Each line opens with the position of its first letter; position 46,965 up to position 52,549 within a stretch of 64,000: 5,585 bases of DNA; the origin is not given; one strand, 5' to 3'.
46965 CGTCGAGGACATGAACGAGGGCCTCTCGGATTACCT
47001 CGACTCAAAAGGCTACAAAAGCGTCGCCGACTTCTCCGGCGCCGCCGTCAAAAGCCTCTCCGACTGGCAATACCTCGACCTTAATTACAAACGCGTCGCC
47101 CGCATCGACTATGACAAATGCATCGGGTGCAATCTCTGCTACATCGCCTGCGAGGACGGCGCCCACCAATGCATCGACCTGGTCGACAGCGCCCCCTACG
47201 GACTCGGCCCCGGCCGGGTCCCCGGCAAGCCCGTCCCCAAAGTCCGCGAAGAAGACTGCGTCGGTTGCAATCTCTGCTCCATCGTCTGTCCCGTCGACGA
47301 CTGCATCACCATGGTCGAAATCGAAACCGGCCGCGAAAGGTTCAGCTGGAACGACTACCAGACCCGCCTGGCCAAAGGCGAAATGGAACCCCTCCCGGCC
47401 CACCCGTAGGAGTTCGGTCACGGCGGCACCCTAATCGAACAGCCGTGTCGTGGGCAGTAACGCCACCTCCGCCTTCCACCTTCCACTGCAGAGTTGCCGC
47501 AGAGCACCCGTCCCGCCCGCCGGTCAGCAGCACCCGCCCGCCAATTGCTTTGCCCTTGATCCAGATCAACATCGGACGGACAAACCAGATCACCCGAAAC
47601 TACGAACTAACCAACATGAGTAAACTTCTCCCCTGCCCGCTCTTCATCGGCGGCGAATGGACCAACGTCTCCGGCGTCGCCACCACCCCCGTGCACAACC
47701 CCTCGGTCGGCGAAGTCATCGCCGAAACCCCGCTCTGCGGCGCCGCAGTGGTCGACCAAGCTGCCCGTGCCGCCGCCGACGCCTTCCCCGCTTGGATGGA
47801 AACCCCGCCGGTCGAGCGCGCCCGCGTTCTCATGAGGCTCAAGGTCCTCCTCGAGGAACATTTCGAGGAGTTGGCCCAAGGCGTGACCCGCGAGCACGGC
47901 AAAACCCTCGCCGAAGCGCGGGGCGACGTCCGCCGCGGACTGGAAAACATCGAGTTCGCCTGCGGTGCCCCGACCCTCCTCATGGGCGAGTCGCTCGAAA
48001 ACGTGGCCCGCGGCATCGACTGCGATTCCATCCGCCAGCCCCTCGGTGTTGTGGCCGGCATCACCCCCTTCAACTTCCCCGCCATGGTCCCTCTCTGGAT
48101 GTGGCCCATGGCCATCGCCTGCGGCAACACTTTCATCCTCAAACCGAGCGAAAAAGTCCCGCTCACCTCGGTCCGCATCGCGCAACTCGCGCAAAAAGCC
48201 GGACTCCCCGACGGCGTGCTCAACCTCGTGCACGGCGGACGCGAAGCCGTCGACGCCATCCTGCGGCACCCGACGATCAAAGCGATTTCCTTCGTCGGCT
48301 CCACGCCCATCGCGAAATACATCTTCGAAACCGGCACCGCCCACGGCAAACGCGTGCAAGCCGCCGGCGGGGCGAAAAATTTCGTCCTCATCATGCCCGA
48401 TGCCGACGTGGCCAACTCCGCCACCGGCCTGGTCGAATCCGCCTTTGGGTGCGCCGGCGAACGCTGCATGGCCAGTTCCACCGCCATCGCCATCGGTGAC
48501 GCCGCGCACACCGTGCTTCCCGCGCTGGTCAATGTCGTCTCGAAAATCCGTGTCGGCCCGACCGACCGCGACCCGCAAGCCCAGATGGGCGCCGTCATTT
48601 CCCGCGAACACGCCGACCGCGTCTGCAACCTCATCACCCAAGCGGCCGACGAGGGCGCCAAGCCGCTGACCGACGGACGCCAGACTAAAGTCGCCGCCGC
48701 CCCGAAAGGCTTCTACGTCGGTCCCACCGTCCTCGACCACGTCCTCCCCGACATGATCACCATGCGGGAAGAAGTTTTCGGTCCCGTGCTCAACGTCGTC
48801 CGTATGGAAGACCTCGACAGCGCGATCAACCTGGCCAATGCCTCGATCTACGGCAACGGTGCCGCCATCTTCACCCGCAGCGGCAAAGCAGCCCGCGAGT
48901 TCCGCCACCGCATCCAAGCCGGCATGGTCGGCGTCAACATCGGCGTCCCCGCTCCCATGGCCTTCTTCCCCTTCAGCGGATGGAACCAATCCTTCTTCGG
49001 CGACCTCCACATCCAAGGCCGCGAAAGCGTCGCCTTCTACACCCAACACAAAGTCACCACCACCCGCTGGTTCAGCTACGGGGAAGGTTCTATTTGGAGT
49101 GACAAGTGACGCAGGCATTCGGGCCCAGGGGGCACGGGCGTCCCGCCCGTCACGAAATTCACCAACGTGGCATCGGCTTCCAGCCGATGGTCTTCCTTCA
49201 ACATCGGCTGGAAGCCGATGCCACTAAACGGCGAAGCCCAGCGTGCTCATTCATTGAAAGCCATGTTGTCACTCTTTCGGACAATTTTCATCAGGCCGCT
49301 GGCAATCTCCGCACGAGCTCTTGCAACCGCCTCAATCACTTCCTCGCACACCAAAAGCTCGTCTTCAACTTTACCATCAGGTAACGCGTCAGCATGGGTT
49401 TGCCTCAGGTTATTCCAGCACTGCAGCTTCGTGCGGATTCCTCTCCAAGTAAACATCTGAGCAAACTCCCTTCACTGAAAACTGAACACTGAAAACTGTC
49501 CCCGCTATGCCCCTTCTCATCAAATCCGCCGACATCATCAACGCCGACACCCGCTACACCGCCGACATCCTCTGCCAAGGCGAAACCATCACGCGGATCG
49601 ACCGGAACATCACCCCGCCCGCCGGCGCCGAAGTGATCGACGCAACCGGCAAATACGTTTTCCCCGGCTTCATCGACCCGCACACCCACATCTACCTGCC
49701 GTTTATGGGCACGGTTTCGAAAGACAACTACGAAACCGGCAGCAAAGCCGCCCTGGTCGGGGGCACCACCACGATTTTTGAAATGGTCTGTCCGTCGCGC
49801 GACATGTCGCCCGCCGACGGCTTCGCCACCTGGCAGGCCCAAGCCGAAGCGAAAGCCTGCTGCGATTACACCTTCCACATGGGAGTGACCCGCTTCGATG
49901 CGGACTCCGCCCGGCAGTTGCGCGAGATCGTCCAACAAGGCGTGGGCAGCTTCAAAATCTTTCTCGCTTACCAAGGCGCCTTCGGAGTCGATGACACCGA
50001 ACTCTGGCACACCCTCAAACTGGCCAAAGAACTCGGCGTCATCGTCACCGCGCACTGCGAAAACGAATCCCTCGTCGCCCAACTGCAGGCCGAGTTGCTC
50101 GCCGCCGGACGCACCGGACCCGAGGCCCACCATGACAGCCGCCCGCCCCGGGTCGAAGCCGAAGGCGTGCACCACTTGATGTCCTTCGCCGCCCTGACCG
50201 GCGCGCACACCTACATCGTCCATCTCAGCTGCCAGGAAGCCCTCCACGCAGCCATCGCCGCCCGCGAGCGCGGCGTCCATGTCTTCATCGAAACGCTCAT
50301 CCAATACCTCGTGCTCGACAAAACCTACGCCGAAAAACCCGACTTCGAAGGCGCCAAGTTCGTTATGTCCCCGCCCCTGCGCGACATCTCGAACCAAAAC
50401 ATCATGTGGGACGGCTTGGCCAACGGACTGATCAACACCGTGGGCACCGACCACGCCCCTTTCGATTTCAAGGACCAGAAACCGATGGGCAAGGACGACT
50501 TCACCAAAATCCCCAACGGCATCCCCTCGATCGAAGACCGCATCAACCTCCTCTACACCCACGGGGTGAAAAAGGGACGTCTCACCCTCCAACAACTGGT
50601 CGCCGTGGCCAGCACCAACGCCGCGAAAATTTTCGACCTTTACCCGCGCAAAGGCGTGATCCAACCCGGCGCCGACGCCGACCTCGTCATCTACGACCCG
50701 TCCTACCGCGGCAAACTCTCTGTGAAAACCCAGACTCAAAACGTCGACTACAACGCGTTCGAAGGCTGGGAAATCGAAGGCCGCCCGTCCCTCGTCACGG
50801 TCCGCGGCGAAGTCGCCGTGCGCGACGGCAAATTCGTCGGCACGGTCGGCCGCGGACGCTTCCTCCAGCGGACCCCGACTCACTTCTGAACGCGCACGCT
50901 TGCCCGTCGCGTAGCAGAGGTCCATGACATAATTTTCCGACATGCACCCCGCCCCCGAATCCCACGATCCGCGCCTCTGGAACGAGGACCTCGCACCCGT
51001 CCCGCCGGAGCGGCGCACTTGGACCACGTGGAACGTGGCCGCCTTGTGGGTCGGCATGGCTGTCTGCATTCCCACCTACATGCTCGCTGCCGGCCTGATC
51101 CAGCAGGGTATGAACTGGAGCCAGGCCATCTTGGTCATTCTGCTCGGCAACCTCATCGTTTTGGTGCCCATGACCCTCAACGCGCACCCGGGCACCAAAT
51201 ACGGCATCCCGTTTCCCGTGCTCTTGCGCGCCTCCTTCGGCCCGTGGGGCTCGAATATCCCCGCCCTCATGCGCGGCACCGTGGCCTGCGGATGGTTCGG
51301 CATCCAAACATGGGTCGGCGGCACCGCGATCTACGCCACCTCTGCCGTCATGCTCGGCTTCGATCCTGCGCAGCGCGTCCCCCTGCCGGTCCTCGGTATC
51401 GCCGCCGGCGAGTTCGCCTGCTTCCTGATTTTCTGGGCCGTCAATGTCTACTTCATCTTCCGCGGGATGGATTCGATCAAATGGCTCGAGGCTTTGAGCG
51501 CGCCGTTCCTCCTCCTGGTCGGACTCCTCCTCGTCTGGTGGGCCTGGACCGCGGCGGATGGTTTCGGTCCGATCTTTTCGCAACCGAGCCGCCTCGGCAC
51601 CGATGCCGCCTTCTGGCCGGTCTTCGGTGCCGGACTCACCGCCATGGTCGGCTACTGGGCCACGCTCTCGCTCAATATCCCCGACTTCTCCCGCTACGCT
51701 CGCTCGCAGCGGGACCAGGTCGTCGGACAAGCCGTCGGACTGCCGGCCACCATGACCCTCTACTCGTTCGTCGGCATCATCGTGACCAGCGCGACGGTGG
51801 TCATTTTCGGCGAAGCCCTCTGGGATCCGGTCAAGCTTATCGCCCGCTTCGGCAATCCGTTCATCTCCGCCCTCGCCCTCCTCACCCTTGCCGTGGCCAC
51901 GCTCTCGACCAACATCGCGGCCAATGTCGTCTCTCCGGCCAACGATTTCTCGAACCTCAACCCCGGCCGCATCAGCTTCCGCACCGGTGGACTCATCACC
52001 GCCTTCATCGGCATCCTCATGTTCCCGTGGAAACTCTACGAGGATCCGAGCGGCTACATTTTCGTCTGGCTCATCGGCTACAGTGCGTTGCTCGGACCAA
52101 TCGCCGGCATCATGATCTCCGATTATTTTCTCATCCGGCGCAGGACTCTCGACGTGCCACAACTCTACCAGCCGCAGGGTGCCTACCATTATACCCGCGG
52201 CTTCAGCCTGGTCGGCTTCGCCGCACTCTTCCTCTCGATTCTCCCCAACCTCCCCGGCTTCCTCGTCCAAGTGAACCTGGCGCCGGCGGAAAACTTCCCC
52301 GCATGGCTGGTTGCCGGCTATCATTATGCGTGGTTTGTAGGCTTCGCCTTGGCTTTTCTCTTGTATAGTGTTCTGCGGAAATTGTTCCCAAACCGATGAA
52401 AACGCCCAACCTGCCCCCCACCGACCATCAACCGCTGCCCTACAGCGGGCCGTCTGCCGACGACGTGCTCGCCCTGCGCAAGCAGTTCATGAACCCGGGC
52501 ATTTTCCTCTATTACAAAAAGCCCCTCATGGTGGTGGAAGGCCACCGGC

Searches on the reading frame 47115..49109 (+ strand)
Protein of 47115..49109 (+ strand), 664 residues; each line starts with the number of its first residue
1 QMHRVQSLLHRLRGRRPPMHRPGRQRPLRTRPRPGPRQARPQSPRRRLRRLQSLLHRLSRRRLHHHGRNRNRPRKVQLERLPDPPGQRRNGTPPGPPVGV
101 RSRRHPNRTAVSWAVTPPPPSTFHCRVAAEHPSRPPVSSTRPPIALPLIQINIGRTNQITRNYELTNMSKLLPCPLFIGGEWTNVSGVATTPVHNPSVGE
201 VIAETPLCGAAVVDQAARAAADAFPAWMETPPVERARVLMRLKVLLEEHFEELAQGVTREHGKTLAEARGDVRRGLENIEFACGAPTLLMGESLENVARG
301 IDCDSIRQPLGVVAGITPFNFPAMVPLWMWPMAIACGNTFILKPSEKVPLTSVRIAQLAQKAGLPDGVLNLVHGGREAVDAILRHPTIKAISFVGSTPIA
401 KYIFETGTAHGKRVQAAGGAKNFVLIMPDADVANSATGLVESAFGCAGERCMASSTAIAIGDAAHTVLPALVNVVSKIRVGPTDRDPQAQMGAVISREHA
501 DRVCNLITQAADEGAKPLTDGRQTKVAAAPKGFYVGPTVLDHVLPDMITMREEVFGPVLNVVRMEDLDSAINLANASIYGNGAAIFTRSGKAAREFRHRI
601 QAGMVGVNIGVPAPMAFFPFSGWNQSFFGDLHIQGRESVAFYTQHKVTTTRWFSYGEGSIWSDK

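Call 65: search_protein_families(library=pfam, proteins=[window:47115-49109:+], max_evalue=0.00001)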
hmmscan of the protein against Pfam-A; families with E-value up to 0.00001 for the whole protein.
window:47115-49109:+ (664 aa): 1 family
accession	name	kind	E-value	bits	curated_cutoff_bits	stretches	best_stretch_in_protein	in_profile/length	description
PF00171.27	Aldedh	-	2e-140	468.9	23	1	182-647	1-460/461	Aldehyde dehydrogenase family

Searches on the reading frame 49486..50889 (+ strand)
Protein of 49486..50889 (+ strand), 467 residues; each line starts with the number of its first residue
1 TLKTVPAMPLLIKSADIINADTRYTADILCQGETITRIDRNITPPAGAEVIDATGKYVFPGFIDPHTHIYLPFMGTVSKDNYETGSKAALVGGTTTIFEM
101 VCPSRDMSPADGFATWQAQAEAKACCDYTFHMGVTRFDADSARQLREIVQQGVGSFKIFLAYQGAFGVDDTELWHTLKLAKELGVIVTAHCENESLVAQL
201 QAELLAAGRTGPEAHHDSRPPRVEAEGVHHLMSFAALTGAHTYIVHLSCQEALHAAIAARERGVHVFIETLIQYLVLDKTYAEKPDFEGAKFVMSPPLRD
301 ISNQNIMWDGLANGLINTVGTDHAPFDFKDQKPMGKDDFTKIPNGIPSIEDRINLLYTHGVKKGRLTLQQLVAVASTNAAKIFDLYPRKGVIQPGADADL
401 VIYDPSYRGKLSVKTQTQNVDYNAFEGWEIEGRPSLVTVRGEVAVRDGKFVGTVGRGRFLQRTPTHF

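Call 65: search_protein_families(library=pfam, proteins=[window:49486-50889:+], max_evalue=0.00001)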
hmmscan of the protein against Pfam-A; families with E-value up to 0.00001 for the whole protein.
window:49486-50889:+ (467 aa): 2 families
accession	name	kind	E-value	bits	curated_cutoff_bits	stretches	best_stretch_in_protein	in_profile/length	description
PF01979.26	Amidohydro_1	-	2.2e-27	96.7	25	1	57-443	1-344/345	Amidohydrolase family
PF07969.17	Amidohydro_3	-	7.3e-17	62.4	29.7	2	49-70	1-22/472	Amidohydrolase family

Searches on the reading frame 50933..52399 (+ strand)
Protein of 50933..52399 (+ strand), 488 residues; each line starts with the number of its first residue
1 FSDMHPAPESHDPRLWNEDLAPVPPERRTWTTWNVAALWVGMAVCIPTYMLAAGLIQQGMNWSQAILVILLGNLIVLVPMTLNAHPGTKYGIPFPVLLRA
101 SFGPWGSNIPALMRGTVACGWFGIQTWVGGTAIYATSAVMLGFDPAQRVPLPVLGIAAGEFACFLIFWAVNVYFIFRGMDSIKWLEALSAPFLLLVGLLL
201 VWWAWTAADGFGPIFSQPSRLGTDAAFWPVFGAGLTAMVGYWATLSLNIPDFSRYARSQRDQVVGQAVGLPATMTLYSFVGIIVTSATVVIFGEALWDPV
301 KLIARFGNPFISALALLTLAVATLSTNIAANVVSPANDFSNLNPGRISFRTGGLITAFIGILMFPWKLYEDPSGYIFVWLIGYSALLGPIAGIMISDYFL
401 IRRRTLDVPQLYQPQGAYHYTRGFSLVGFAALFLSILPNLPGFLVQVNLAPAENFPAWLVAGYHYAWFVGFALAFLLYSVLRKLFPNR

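Call 65: search_protein_families(library=pfam, proteins=[window:50933-52399:+], max_evalue=0.00001)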
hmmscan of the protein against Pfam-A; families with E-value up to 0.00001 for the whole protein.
window:50933-52399:+ (488 aa): 1 family
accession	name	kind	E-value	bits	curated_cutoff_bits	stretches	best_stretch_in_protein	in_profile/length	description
PF02133.21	Transp_cyt_pur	-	2e-124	416.2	23.5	1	22-470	1-440/440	Permease for cytosine/purines, uracil, thiamine, allantoin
